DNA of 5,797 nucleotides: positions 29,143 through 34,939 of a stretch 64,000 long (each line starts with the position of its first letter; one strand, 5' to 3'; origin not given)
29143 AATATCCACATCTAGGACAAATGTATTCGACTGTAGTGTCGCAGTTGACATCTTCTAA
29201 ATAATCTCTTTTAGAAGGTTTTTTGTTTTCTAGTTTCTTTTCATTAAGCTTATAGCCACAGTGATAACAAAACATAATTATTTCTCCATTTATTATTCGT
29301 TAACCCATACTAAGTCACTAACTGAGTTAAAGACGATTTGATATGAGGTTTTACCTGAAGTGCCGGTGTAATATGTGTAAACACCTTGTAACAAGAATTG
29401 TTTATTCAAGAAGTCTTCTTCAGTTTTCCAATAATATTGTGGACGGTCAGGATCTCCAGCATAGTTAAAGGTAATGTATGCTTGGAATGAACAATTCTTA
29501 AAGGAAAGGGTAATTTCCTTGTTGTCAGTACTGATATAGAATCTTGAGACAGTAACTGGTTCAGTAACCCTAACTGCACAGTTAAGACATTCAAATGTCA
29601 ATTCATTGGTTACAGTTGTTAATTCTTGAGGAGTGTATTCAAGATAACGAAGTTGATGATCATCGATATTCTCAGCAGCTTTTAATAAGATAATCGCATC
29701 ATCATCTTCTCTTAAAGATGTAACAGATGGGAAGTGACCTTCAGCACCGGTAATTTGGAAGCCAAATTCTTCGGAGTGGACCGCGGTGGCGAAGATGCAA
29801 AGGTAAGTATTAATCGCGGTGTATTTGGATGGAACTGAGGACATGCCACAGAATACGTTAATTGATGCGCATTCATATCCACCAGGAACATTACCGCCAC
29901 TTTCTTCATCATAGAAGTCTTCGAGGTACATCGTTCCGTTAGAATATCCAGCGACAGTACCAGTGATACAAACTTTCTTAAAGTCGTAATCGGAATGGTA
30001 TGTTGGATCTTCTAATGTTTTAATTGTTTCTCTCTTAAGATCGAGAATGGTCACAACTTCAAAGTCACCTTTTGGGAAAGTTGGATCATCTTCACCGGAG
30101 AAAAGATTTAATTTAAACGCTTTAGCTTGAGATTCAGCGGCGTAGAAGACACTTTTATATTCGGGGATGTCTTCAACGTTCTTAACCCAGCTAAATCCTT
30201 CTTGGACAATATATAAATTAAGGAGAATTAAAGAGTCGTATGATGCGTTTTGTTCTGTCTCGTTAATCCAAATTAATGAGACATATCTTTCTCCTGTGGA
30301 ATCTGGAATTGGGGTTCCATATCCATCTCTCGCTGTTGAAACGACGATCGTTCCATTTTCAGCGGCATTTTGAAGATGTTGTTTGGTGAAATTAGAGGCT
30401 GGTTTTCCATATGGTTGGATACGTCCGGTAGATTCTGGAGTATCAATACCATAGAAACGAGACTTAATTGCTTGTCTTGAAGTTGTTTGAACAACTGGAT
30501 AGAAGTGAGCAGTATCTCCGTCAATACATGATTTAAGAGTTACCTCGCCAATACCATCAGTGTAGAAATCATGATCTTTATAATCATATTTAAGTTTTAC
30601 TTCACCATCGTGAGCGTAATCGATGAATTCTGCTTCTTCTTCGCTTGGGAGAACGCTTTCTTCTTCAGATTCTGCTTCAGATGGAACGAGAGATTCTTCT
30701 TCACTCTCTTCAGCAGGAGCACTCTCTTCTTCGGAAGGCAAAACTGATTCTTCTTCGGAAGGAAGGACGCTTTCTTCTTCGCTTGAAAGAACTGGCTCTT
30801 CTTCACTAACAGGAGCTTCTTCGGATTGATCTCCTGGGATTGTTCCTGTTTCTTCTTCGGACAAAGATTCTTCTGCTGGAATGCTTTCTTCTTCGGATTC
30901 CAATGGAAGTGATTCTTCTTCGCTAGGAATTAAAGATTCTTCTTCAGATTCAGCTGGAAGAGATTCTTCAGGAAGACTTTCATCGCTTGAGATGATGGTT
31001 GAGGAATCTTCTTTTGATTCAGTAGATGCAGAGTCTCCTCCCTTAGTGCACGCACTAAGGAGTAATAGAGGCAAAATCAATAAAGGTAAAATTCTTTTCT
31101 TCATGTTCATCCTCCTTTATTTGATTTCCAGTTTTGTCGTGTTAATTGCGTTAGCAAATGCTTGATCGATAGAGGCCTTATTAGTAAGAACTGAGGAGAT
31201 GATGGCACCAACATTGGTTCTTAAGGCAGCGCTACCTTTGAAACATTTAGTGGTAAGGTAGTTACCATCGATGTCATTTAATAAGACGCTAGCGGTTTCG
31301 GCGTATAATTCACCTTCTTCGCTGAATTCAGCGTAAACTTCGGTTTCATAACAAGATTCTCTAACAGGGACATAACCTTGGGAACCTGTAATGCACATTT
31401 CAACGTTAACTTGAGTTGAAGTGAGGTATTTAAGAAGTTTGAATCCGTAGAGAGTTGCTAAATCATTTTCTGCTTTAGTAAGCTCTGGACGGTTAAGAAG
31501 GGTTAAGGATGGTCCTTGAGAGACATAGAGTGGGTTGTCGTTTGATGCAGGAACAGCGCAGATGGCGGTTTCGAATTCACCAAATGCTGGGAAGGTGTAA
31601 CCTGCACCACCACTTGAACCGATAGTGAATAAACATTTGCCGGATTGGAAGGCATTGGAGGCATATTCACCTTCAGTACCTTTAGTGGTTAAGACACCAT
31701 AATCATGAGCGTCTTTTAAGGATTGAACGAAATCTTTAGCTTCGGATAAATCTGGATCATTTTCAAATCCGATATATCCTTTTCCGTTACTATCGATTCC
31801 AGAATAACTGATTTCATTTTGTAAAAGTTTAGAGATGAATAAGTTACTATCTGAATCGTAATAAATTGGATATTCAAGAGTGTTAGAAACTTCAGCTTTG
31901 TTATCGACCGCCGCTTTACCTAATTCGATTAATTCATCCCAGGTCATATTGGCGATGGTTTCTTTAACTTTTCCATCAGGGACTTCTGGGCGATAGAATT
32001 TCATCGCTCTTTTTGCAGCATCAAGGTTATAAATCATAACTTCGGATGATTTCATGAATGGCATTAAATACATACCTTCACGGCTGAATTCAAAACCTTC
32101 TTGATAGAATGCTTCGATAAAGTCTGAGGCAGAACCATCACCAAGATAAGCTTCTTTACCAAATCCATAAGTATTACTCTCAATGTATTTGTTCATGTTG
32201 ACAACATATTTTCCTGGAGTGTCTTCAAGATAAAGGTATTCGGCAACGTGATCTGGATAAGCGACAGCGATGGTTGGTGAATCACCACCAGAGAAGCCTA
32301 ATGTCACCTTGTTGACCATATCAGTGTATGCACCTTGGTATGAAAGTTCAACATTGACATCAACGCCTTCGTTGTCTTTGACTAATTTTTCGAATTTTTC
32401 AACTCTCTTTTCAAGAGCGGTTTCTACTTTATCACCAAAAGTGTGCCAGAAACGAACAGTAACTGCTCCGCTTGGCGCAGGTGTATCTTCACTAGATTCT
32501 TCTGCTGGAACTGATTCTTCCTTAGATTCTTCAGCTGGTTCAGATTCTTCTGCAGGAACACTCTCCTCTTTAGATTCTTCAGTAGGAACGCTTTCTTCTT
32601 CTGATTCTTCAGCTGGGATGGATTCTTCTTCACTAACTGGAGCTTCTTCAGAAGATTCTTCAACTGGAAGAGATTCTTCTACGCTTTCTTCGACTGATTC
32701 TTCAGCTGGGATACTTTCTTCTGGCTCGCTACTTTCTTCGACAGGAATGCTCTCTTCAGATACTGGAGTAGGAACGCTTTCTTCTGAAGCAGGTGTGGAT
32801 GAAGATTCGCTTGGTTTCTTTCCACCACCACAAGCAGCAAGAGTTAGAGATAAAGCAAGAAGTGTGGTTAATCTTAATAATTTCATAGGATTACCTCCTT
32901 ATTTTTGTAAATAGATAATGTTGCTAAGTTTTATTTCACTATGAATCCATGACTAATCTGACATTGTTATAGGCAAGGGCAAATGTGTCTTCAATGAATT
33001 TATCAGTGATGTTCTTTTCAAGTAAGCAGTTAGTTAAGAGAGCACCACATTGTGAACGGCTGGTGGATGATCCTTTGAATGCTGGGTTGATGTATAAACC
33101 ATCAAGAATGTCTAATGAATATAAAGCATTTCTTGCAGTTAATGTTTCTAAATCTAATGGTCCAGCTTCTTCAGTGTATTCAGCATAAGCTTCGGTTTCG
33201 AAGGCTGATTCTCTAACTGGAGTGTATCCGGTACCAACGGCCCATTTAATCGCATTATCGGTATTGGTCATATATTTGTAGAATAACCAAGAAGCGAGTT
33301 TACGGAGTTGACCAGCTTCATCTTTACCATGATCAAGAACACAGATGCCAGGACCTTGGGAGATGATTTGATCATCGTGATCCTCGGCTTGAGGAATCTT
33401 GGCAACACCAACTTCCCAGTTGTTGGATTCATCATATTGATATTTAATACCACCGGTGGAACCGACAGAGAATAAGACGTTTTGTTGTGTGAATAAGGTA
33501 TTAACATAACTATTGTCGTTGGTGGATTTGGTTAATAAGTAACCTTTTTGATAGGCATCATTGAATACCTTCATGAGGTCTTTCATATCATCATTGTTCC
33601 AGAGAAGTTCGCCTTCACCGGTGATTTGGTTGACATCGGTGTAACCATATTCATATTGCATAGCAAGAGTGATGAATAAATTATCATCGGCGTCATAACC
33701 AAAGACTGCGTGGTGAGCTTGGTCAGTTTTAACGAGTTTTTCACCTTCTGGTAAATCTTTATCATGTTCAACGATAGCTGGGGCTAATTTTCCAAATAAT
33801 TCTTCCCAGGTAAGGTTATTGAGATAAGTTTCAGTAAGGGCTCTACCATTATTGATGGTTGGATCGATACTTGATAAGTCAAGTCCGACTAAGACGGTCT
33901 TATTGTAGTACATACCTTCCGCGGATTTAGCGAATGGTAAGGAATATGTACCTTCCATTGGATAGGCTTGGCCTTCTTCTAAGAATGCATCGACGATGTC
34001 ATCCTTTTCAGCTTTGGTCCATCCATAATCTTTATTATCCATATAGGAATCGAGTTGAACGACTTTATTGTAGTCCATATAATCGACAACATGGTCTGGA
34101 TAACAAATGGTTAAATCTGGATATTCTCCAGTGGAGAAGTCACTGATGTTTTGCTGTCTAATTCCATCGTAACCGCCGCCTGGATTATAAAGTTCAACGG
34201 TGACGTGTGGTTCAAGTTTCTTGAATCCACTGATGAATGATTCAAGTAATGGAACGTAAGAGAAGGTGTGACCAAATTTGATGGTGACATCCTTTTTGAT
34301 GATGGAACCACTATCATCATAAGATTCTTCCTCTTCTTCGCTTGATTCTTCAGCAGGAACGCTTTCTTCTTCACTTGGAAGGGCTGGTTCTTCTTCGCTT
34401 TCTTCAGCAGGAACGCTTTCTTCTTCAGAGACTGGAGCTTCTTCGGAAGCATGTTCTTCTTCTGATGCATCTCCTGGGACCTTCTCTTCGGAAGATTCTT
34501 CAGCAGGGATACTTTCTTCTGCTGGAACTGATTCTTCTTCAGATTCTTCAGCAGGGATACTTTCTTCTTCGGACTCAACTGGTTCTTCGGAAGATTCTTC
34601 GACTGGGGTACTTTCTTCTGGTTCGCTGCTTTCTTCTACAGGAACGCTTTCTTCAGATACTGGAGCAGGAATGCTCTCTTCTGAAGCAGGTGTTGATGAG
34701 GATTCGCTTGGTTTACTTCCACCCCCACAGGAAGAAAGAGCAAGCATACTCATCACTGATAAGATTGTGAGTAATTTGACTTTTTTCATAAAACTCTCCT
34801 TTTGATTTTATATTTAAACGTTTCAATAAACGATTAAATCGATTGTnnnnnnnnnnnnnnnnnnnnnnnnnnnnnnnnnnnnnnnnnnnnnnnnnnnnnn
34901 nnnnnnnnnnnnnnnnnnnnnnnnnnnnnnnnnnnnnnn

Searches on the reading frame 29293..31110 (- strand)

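Call 34: search_protein_families(library=pfam, proteins=[window:29293-31110:-], max_evalue=0.00001)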
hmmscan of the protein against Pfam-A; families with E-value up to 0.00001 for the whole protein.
window:29293-31110:- (605 aa): 1 family
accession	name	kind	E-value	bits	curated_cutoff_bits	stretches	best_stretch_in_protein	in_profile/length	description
PF00565.23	SNase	-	6.9e-10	39.8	21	1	218-338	3-106/107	Staphylococcal nuclease homologue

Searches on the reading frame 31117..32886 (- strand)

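Call 50: search_protein_families(library=pfam, proteins=[window:31117-32886:-], max_evalue=0.00001)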
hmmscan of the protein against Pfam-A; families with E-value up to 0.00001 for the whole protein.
window:31117-32886:- (589 aa): 1 family
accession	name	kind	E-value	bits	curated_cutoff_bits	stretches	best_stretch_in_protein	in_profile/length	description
PF13416.11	SBP_bac_8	-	1.2e-23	84.8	27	1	161-519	2-272/279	Bacterial extracellular solute-binding protein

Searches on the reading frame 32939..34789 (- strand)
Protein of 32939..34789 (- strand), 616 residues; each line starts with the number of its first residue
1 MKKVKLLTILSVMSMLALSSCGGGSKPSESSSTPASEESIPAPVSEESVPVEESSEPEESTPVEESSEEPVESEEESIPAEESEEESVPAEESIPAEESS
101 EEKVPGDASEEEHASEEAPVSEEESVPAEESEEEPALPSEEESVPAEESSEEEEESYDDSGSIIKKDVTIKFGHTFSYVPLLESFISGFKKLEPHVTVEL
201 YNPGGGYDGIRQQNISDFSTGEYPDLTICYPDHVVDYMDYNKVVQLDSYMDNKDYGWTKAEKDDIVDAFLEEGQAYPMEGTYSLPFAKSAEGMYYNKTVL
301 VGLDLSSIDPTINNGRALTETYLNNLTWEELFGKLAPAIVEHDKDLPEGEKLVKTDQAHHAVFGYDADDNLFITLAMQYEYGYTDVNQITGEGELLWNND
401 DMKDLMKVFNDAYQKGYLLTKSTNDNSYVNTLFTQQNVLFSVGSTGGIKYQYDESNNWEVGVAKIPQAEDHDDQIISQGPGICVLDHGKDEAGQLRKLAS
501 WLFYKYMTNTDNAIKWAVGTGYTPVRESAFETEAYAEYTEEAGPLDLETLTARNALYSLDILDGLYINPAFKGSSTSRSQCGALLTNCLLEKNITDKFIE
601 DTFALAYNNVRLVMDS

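Call 50: search_protein_families(library=pfam, proteins=[window:32939-34789:-], max_evalue=0.00001)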
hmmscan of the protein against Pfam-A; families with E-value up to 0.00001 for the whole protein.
window:32939-34789:- (616 aa): 1 family
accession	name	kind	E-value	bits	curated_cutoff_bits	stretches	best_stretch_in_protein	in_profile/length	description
PF13416.11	SBP_bac_8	-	6.3e-25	88.9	27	1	189-539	6-275/279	Bacterial extracellular solute-binding protein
